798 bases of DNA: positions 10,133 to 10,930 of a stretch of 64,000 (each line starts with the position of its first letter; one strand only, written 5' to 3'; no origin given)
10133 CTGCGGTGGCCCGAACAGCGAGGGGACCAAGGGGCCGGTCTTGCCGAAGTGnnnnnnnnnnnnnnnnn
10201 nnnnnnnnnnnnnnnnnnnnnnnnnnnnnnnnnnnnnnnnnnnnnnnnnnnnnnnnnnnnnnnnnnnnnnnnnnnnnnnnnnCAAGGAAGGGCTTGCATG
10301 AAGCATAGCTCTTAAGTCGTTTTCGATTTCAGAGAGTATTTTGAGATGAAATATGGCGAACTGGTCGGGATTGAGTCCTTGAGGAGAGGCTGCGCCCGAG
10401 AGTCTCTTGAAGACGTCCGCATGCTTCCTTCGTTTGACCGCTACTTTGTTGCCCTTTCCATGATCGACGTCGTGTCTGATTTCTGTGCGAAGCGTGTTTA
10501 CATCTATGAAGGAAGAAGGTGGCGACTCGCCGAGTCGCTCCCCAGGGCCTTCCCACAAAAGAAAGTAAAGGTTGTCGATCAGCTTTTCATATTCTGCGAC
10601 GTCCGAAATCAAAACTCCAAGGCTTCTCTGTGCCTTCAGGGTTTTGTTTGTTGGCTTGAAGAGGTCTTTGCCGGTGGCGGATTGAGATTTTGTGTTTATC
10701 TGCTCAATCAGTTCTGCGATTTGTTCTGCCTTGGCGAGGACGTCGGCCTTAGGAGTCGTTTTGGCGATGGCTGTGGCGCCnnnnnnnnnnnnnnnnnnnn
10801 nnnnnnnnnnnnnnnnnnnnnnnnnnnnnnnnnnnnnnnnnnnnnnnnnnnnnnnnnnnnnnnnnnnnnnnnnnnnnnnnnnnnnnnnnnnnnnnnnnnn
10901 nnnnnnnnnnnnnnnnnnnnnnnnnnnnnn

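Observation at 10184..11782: AT-rich DUF262 (ParB-like nuclease) singleton next to the tRNA: candidate type IV restriction / anti-phage gene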

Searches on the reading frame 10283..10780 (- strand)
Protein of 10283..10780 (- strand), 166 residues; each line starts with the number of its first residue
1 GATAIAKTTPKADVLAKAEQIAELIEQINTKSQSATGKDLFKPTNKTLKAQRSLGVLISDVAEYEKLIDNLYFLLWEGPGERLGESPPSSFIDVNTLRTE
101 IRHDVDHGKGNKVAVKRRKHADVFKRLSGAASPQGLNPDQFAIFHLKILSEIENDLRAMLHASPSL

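Call 39: search_solved_structures(query=A2, max_evalue=10, show_alignments=3)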
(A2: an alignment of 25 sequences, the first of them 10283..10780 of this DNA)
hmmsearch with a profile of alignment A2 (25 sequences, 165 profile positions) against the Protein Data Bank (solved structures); distinct sequences matched with E-value up to 10: 4.
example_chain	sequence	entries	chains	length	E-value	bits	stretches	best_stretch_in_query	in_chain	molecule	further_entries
7rkc_A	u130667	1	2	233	0.14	15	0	4-54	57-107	D_3_633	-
5cwf_A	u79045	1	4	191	0.5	13.2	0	10-42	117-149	Designed helical repeat protein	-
6r17_A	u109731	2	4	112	1.8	11.4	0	7-58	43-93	Synaptonemal complex central element protein 2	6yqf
9r1o_A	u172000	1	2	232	2.5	10.9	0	10-58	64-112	sc-apCC-6-DPH-NR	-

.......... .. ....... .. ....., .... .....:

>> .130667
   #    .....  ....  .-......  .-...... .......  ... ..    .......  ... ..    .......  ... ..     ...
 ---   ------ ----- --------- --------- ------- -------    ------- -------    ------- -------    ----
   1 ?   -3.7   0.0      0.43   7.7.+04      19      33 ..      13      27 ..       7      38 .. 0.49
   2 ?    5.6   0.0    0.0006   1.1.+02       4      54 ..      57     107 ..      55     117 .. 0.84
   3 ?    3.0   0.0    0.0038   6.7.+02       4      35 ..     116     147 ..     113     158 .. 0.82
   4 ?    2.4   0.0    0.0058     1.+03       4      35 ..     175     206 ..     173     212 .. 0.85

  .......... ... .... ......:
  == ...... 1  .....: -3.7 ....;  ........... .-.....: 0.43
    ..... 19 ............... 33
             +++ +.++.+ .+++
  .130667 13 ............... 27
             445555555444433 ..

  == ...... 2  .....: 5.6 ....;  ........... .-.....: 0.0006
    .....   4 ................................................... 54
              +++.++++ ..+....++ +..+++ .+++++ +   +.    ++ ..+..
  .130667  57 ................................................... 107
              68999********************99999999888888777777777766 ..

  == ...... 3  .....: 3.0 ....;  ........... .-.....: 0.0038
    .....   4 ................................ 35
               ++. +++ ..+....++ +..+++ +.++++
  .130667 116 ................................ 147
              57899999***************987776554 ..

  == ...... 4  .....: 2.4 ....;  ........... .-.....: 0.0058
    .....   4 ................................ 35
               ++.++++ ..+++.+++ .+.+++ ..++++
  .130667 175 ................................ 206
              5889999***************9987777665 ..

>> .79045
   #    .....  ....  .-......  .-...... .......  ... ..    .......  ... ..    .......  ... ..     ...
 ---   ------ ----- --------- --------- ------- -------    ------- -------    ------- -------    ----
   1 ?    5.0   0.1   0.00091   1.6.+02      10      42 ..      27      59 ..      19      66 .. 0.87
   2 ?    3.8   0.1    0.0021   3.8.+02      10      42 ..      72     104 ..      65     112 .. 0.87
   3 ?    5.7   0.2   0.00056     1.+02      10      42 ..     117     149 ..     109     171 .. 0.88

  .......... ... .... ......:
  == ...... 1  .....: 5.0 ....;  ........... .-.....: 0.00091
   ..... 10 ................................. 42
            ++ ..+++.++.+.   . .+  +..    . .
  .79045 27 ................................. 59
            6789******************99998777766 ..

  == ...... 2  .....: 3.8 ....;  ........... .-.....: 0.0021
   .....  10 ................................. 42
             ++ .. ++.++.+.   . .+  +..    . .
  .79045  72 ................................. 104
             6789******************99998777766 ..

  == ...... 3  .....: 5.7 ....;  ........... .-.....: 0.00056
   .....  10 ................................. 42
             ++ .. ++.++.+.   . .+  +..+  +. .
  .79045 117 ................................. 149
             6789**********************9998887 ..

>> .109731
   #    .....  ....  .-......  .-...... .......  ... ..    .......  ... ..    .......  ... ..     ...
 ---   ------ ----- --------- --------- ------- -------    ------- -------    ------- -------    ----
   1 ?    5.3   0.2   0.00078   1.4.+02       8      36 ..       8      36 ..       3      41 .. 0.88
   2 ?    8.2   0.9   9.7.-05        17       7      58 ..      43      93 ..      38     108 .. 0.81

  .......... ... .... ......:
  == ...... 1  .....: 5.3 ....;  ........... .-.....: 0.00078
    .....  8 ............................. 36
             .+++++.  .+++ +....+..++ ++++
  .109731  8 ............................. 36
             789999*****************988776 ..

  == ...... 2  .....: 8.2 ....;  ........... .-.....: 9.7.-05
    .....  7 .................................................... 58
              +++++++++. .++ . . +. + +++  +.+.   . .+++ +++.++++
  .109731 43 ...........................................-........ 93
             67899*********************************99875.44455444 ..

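Call 40: search_protein_families(library=pfam, alignment_id=A2, max_evalue=10)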
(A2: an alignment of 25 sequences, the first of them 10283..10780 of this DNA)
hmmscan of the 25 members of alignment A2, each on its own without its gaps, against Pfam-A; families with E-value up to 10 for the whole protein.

A. member 1, window:10283-10780:- (166 aa): 1 family
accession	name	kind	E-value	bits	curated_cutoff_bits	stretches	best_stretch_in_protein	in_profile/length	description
PF17419.7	MauJ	-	0.065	14.5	28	1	23-124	26-98/116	Methylamine utilization protein MauJ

B. families by the number of members that match (of 25 scanned): 15 families
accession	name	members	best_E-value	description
PF01484.22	Col_cuticle_N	2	0.016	Nematode cuticle collagen N-terminal domain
PF17419.7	MauJ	2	0.065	Methylamine utilization protein MauJ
PF21445.3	ADDB_N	1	0.00089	ADDB, N-terminal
PF03700.18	Sorting_nexin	1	0.02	Sorting nexin, N-terminal domain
PF20849.2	TelK_muzzle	1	0.033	Protelomerase, muzzle domain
PF13675.11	PilJ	1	0.056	Type IV pili methyl-accepting chemotaxis transducer N-term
PF15474.11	MU117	1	0.063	Meiotically up-regulated gene family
PF05757.16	PsbQ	1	0.077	Oxygen evolving enhancer protein 3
PF15601.11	Imm70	1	0.089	Immunity protein 70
PF08307.16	Glyco_hydro_98C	1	0.11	Glycosyl hydrolase family 98 C-terminal domain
PF22743.2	PspAA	1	0.19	PspA-Associated protein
PF20862.2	DUF6843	1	0.21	Family of unknown function (DUF6843)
PF10241.14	KxDL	1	0.27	Uncharacterized conserved protein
PF23289.1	Spectrin_5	1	0.29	Guanine nucleotide exchange factor DBS-like, spectrin-like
PF06476.17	DUF1090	1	8.1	Protein of unknown function (DUF1090)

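Call 44: predict_structure(alignment_id=A2)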
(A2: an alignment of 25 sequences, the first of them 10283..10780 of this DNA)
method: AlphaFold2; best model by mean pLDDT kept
length: 166 residues; sequences in the alignment: 25
mean_pLDDT: 91.0   pTM: 0.86
mean pLDDT of the five models: 91.0, 90.1, 88.3, 87.7, 86.2
residues with pLDDT >= 90: 128; 70-90: 23; 50-70: 13; < 50: 2
segments of 3 or more residues with pLDDT < 50: none
pLDDT, mean of each block of 10 residues (from residue 1): 67 97 97 94 94 97 97 92 90 93 73 91 97 96 98 97 69
secondary structure, 60 per line:
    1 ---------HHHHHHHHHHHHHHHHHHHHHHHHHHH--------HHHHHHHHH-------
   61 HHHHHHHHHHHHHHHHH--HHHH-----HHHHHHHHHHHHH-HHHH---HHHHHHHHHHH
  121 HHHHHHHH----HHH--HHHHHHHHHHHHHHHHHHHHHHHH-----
elements in order: H10-36 H45-53 H61-77 H80-83 H89-101 H103-106 H110-128 H138-161

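Call 50: search_dna_similar(query=window:10283-10780:-, collection=plasmids, mode=protein, max_evalue=1, max_rows=30)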
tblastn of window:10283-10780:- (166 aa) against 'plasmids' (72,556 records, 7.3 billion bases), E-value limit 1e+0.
No match.

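Call 55: fold_search(model_id=the predicted structure, library=pdb)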
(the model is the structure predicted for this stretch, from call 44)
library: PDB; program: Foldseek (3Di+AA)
matches with E <= 10: 370; with E <= 0.001: 0
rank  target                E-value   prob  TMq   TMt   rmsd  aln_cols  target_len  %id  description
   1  2q98                  4.0e-01  0.14  0.21  0.19  14.3       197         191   10  X-ray structure of a prolactin antagonist (released 2007-09-11)
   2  6irv_A                4.8e-01  0.16  0.20  0.09  14.9       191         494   12  Crystal structure of the human cap-specific adenosine methyltransferase (released 2018-12-05)
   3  2k3n_MODEL_1_A        5.9e-01  0.23  0.22  0.22  14.2       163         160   13  Solution structure of the type 1 repetitive domain (TUSP1-RP1) of the egg case silk from Nephila Antipodiana (released 2009-06-02)
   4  7xge_A                5.9e-01  0.13  0.20  0.20  19.7       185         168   11  Crystal structure of MCL-1 in complex with computationally designed inhibitor protein (released 2022-07-20)
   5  4nqf_A                6.2e-01  0.16  0.24  0.26  16.6       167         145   11  Crystal structure of HEPN domain protein (released 2014-03-26)
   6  4nqf_B                6.8e-01  0.13  0.21  0.22  16.8       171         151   12  Crystal structure of HEPN domain protein (released 2014-03-26)
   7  6irw_B                8.7e-01  0.12  0.19  0.09  14.6       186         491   11  Crystal structure of the human cap-specific adenosine methyltransferase bound to SAH (released 2018-12-05)
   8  5zo6                  1.1e+00  0.12  0.22  0.22  14.7       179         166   11  Crystal structure of C166, a backbone circularized G-CSF (released 2019-04-17)
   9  6rsq_D                1.1e+00  0.12  0.20  0.19  15.2       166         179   12  Helical folded domain of mouse CAP1 (released 2019-11-27)
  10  8xwy_D                1.1e+00  0.08  0.19  0.19  17.7       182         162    9  Structure of Interleukin-27 (released 2025-01-22)
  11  4zbi_A                1.3e+00  0.10  0.19  0.20  16.5       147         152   17  Mcl-1 complexed with small molecules (released 2015-04-29)
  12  8at3_G                1.3e+00  0.28  0.30  0.18   8.9       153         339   10  Structure of the augmin holocomplex in open conformation (released 2022-09-28)
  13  6qd6_J                1.3e+00  0.12  0.24  0.13  18.7       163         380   13  Molecular scaffolds expand the nanobody toolkit for cryo-EM applications: crystal structure of Mb-cHopQ-Nb207 (released 2019-12-18)
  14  2r50_B                1.3e+00  0.08  0.17  0.19  16.1       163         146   14  The crystal structure of nonsymbiotic corn hemoglobin 1 (released 2007-09-18)
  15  8ub7_B                1.4e+00  0.09  0.15  0.19  17.6       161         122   11  Diversity-generating retroelement (DGR) ribonucleoprotein reverse transcriptase - Active state (N-occupied) (released 2024-10-23)
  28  2gsc_A                1.9e+00  0.11  0.18  0.24  11.9       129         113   16  Crystal Structure of the Conserved Hypothetical Cytosolic Protein Xcc0516 from Xanthomonas campestris (released 2006-10-03)
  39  1ufb_A                2.4e+00  0.08  0.21  0.25  14.6       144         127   13  Crystal structure of TT1696 from Thermus thermophilus HB8 (released 2003-11-28)
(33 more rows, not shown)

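Call 56: find_homologous_proteins(query=A2, max_evalue=0.01)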
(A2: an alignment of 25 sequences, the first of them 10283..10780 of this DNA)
Query A2 (25 sequences) (166 aa, profile of the alignment): 38 proteins with E <= 0.01 among 2637 candidates.
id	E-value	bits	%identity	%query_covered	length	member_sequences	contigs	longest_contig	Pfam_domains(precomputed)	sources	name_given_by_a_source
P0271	2.3e-59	218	52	91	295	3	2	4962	-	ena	-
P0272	6.0e-59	216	43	96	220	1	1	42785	-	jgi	jgi:hypothetical protein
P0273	3.3e-57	211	47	89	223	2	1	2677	-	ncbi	-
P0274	9.6e-57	209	42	96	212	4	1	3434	-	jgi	jgi:hypothetical protein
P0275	2.9e-56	208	45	84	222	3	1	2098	-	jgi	jgi:hypothetical protein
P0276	4.7e-55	204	50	84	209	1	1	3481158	-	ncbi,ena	-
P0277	2.6e-54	201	44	84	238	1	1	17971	-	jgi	jgi:hypothetical protein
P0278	8.6e-54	200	47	86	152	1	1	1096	-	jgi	jgi:hypothetical protein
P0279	9.7e-53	196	46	93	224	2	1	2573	-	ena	-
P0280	8.5e-52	193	49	84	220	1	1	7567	-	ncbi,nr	ncbi:MAG TPA: hypothetical protein DEA22_11555 [Blastocatellia bacterium]|nr:hypothetical protein [B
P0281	5.4e-51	190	42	96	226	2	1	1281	-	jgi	jgi:hypothetical protein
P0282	5.6e-51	190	43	89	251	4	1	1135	-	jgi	-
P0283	6.3e-51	190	45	90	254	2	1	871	-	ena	-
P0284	9.2e-51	190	40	86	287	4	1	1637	-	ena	-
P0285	6.1e-50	187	46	86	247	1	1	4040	-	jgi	-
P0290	4.8e-36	142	29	79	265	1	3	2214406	-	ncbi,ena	-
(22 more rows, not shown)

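Call 57: find_encoding_contigs(protein=P0276, flank=5000, max_places=2)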
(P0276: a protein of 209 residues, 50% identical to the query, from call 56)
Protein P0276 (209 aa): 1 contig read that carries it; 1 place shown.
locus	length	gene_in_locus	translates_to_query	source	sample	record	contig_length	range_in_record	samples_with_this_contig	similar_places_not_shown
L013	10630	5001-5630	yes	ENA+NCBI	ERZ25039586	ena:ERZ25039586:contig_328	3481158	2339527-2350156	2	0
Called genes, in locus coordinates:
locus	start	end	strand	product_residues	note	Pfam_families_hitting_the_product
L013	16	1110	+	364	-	PF00817:IMS, PF11798:IMS_HHH (weak), PF11799:IMS_C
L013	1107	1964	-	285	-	PF01764:Lipase_3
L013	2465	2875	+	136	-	-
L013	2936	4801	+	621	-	PF13667:ThiC-associated, PF01964:ThiC_Rad_SAM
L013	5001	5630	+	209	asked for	-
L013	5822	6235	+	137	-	PF12120:Arr-ms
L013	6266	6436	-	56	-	-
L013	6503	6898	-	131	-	PF06983:3-dmu-9_3-mt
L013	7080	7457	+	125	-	PF00903:Glyoxalase (weak)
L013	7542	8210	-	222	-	PF00160:Pro_isomerase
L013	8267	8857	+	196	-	PF13302:Acetyltransf_3, PF00583:Acetyltransf_1 (weak)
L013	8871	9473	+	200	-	-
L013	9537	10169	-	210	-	-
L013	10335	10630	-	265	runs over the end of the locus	-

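Call 58: find_encoding_contigs(protein=P0290, flank=5000, max_places=2)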
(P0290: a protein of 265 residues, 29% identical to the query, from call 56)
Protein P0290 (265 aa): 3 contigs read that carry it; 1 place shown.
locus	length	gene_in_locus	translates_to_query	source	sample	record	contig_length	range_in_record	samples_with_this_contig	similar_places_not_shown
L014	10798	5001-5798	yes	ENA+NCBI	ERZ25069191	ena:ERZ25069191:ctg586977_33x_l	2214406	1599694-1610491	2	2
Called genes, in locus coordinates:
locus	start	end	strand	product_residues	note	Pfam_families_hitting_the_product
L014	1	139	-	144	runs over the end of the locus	PF03364:Polyketide_cyc (weak), PF06240:COXG, PF10604:Polyketide_cyc2 (weak)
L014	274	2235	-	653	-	PF00724:Oxidored_FMN, PF07992:Pyr_redox_2, PF13738:Pyr_redox_3 (faint), PF00070:Pyr_redox (weak), PF03486:HI0933_like (weak), PF07992:Pyr_redox_2, PF12831:FAD_oxidored (weak), PF13450:NAD_binding_8, +1 more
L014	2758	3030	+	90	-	-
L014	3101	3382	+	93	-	PF01936:NYN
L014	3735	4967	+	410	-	PF00665:rve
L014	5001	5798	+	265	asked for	-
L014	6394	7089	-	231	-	PF06439:3keto-disac_hyd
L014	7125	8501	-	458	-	PF07394:DUF1501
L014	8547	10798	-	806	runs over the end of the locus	PF00034:Cytochrom_C (weak), PF13442:Cytochrome_CBB3 (weak), PF07583:PSCyt2, PF07587:PSD1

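Call 59: find_encoding_contigs(protein=P0272, flank=5000, max_places=2)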
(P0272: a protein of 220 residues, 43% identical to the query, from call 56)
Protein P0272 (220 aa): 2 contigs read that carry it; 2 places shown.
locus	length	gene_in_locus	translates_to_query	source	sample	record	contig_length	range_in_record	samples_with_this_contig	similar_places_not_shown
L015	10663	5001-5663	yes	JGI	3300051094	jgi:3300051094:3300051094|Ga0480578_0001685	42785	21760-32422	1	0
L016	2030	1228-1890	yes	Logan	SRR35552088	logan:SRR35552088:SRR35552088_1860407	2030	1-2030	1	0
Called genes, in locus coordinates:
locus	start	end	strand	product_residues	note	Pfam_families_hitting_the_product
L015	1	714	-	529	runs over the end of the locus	PF04079:SMC_ScpB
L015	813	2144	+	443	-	PF00202:Aminotran_3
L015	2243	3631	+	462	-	PF07690:MFS_1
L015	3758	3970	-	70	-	-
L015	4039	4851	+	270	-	PF03235:GmrSD_N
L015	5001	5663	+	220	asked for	-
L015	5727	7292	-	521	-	PF13522:GATase_6, PF13537:GATase_7, PF00156:Pribosyltran (weak)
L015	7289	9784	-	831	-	PF18072:FGAR-AT_linker, PF00586:AIRS, PF02769:AIRS_C, PF00586:AIRS, PF02769:AIRS_C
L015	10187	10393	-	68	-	-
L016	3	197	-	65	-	?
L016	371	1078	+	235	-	PF03235:GmrSD_N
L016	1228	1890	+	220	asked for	-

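Call 60: search_protein_families(library=padloc, alignment_id=A2, max_evalue=1)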
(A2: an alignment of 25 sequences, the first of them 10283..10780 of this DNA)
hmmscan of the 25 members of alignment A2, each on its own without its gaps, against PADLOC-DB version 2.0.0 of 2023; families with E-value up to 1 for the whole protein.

A. member 1, window:10283-10780:- (166 aa): 0 families

B. families by the number of members that match (of 25 scanned): 1 family
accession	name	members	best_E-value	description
PDLC02294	AbiEii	1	0.016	AbiEii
